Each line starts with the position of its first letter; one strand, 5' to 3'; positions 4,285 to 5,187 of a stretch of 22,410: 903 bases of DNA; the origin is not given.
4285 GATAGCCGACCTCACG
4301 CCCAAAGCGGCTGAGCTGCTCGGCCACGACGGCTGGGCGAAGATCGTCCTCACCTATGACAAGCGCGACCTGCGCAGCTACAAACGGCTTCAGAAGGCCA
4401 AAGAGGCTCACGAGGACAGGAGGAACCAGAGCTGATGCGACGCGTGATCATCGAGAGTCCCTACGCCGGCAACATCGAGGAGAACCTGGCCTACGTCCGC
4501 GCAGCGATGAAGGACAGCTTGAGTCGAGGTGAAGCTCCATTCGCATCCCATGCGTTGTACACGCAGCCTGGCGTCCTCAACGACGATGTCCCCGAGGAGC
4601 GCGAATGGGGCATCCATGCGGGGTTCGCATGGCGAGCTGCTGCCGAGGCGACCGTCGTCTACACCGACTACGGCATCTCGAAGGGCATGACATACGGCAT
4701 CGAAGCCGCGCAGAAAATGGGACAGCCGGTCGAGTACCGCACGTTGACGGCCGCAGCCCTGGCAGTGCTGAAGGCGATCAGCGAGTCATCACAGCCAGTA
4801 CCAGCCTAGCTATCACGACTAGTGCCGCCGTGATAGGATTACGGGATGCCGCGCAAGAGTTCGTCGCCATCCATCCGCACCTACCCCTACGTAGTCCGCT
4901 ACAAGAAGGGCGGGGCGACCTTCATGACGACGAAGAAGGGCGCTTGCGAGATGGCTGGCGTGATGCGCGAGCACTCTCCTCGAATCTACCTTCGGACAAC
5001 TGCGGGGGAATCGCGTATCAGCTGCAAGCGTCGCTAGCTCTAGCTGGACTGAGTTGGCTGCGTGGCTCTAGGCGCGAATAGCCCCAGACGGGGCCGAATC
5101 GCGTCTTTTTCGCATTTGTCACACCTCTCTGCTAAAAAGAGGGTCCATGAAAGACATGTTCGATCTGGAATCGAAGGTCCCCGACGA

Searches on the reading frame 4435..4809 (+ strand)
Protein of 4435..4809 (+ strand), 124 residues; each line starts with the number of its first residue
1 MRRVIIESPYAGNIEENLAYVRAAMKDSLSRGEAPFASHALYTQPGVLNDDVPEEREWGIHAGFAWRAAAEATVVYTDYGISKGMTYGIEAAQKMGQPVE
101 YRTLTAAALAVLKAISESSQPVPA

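Call 10: search_protein_families(library=pfam, proteins=[window:4435-4809:+], max_evalue=0.01)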
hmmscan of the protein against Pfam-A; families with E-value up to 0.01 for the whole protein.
window:4435-4809:+ (124 aa): 1 family
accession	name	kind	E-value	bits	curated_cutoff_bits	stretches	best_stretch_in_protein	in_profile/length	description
PF24963.1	DUF7768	-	1.8e-31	108.8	26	1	3-102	2-98/98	Domain of unknown function (DUF7768)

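Call 11: search_protein_families(library=phrogs, proteins=[window:4435-4809:+], max_evalue=0.01)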
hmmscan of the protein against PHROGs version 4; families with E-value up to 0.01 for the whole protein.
window:4435-4809:+ (124 aa): 2 families
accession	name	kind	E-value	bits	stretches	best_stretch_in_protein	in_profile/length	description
phrog_24212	-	unknown function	8.7e-37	127.5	1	3-104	96-201/204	-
phrog_355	-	DNA, RNA and nucleotide metabolism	4.9e-28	99.2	1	1-108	74-178/249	nucleoside 2-deoxyribosyltransferase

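Call 35: find_related_loci(query=window:4435-4809:+, collection=viral_contigs, flank=3000)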
Query window:4435-4809:+ (124 aa) in viral_contigs; peptide patterns used: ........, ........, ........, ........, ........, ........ (x = any residue, [..] = any of these).
21 stretches matched a pattern; 11 encode a relative of the query (tblastn E <= 1e-3); 11 distinct loci.
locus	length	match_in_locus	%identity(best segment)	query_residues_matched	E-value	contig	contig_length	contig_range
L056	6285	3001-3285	36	4-101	1e-12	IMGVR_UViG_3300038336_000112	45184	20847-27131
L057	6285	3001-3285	36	4-101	6e-13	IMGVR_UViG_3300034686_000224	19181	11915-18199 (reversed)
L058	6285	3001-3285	36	4-101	1e-12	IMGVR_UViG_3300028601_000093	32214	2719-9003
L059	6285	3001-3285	36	4-101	1e-12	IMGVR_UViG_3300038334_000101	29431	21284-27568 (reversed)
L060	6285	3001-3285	36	4-101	1e-12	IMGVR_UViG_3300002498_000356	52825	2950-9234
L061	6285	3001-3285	36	4-101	2e-12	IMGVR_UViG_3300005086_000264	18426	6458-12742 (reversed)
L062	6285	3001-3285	36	4-101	3e-12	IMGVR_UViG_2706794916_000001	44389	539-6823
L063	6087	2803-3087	35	4-101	7e-12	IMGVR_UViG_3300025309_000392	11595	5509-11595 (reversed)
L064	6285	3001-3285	35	4-101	8e-12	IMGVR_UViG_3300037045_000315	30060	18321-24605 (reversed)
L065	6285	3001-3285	34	4-101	6e-11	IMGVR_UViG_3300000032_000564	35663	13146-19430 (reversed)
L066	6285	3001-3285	34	4-101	8e-11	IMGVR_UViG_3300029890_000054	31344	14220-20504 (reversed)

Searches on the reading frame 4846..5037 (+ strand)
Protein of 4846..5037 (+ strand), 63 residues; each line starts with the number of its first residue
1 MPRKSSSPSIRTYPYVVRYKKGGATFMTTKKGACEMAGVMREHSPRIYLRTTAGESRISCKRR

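Call 10: search_protein_families(library=pfam, proteins=[window:4846-5037:+], max_evalue=0.01)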
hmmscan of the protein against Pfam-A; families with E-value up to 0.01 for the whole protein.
window:4846-5037:+ (63 aa): 0 families

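Call 11: search_protein_families(library=phrogs, proteins=[window:4846-5037:+], max_evalue=0.01)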
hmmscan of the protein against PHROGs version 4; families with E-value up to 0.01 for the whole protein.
window:4846-5037:+ (63 aa): 0 families

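Call 56: search_protein_families(library=ncbifam, proteins=[window:4846-5037:+], max_evalue=0.1)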
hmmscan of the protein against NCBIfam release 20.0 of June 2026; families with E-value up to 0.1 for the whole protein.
window:4846-5037:+ (63 aa): 0 families

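Call 57: find_homologous_proteins(query=window:4846-5037:+, max_evalue=0.01)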
Query window:4846-5037:+ (63 aa): 1 proteins with E <= 0.01 among 1 candidates.
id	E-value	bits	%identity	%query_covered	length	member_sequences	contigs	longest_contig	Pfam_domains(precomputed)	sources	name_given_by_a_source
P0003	2.2e-34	133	100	100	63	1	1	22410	-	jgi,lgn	-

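Call 95: search_protein_families(library=pfam, proteins=[window:4846-5037:+], max_evalue=10)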
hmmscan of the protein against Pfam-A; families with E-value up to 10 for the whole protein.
window:4846-5037:+ (63 aa): 0 families

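Call 97: predict_structure(protein=window:4846-5037:+)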
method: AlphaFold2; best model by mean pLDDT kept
length: 63 residues; sequences in the alignment: 1
mean_pLDDT: 57.0   pTM: 0.34
mean pLDDT of the five models: 57.0, 52.6, 50.7, 48.4, 42.5
residues with pLDDT >= 90: 0; 70-90: 5; 50-70: 44; < 50: 14
segments of 3 or more residues with pLDDT < 50: 1-6, 8-11
pLDDT, mean of each block of 10 residues (from residue 1): 41 58 69 61 55 59 57
secondary structure, 60 per line:
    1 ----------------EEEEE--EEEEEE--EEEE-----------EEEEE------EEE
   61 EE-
elements in order: E17-21 E24-29 E32-35 E47-51 E58-62
